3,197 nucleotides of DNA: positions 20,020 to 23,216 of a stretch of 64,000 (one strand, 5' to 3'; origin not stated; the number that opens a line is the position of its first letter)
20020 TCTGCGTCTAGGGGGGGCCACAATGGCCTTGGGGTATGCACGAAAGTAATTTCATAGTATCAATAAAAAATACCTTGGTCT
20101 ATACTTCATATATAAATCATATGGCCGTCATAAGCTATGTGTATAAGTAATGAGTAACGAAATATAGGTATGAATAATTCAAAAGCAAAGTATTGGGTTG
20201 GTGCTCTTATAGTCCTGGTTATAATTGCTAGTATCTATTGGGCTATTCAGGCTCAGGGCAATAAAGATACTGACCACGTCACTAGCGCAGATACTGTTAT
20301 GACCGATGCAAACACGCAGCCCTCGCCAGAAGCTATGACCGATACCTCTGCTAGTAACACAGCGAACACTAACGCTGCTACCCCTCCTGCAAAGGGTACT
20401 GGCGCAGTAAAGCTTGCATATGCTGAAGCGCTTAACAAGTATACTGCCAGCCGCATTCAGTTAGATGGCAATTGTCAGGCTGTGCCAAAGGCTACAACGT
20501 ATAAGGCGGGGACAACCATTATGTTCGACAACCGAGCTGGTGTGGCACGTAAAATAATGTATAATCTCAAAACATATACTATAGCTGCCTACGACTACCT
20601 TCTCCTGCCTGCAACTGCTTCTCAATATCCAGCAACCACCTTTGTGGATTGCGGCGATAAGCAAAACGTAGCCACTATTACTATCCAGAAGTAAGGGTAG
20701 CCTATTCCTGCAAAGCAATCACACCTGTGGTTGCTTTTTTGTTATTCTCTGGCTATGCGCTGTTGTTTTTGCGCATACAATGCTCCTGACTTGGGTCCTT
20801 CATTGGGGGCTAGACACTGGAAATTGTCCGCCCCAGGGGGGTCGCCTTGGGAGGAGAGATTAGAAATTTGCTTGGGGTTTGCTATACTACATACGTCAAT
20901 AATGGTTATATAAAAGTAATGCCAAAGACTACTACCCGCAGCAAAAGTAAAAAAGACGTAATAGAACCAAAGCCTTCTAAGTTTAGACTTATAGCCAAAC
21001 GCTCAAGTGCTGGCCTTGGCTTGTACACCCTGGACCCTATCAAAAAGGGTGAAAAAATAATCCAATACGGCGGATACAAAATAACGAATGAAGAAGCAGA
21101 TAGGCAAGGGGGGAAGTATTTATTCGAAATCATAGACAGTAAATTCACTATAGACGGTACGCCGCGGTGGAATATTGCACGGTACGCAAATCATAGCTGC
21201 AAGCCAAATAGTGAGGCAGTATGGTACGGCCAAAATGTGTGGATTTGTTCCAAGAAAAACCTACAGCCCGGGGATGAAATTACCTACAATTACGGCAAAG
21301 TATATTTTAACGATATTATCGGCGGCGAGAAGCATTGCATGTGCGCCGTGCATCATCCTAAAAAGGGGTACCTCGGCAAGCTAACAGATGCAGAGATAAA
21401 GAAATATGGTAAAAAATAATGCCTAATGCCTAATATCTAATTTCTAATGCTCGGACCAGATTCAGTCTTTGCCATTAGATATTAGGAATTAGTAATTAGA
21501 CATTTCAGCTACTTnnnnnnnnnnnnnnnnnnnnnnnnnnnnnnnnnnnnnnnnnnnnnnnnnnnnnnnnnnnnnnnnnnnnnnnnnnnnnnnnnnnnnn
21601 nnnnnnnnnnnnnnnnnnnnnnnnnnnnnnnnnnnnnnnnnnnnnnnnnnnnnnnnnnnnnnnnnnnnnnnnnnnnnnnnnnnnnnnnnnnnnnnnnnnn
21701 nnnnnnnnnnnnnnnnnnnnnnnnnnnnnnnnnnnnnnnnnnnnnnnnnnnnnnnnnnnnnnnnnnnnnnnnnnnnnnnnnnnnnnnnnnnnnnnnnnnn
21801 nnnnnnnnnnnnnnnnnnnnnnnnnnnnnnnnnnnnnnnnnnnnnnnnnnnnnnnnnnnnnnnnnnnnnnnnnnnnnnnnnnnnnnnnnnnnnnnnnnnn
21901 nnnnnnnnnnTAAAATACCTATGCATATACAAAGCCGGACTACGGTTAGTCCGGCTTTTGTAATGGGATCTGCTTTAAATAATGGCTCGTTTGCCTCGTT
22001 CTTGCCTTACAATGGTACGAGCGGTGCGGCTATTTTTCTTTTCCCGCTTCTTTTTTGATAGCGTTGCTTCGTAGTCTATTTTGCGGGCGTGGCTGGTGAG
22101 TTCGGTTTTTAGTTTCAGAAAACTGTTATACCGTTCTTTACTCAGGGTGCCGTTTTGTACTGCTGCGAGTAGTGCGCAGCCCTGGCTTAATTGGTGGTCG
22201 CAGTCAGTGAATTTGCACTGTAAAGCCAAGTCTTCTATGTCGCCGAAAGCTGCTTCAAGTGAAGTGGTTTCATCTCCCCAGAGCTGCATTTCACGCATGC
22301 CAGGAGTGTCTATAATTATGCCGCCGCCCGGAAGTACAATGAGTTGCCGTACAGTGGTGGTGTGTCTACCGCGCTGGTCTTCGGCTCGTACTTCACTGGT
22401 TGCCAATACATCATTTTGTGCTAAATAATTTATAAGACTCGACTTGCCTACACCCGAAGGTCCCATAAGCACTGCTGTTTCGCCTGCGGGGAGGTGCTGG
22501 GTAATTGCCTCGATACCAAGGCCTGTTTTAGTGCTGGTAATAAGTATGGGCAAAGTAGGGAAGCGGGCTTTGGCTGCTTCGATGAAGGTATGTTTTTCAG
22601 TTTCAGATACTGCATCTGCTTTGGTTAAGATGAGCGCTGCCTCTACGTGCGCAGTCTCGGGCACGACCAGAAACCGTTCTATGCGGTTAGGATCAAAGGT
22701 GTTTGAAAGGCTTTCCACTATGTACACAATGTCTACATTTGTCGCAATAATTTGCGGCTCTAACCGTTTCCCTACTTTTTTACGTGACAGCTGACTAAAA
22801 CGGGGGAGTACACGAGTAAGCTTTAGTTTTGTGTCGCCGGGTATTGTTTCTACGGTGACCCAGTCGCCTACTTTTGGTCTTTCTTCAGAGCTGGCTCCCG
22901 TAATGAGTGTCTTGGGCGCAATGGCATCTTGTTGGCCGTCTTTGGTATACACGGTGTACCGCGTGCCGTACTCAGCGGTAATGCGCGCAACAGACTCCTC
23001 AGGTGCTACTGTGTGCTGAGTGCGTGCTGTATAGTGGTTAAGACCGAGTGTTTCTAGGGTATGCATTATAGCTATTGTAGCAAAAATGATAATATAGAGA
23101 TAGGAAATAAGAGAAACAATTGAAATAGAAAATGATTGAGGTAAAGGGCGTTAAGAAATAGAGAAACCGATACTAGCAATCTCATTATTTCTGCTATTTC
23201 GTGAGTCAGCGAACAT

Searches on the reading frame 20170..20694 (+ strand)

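Call 82: search_protein_families(library=pfam, proteins=[window:20170-20694:+], max_evalue=0.01)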
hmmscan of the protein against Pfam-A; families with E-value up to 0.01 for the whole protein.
window:20170-20694:+ (174 aa): 1 family
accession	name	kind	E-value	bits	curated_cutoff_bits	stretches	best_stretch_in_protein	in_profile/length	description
PF21827.1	New_glue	-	0.0086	16.2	31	1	13-74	5-66/94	New glue protein family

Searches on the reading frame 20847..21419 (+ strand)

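Call 82: search_protein_families(library=pfam, proteins=[window:20847-21419:+], max_evalue=0.01)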
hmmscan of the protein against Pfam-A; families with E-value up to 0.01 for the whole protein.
window:20847-21419:+ (190 aa): 1 family
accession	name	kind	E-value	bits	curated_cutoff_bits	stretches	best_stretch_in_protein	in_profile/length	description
PF00856.33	SET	-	3.4e-20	72.9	22.4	1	56-150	1-105/105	SET domain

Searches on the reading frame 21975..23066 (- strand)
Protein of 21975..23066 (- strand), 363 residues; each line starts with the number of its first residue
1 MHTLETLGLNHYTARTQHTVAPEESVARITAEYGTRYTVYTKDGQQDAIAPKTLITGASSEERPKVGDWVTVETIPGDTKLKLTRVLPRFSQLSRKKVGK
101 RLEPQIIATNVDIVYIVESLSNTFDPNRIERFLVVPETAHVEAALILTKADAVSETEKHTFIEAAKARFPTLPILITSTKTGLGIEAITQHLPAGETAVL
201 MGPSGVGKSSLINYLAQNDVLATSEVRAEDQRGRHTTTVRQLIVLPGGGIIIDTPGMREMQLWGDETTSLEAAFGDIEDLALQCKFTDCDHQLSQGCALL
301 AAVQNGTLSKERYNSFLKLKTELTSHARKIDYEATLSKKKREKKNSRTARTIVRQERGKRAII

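Call 82: search_protein_families(library=pfam, proteins=[window:21975-23066:-], max_evalue=0.01)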
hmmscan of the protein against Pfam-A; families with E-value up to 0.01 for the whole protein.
window:21975-23066:- (363 aa): 10 families
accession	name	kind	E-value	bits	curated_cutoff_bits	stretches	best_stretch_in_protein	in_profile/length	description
PF03193.22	RsgA_GTPase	-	4.7e-49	167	30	1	86-263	1-174/174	RsgA GTPase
PF01926.29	MMR_HSR1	-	4.1e-07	30.5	21.9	1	198-288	2-84/113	50S ribosome-binding GTPase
PF00005.33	ABC_tran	-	4.1e-06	27.9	25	1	188-232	4-48/137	ABC transporter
PF13481.12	AAA_25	-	0.0015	18.6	27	1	188-216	26-54/195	AAA domain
PF04548.22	AIG1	-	0.002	17.9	27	1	197-266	2-68/212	AIG1 family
PF13191.12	AAA_16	-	0.0028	18.6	32.6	1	195-218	24-47/167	AAA ATPase domain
PF00735.24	Septin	-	0.0038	17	26.2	1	198-241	7-50/280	Septin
PF00350.29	Dynamin_N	-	0.0053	17.2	27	0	200-225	3-28/168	Dynamin family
PF13555.12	AAA_29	-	0.0079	16.4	27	0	194-213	22-40/61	P-loop containing region of AAA domain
PF20703.3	nSTAND1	-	0.0099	16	27.1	0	185-213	23-51/379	Novel STAND NTPase 1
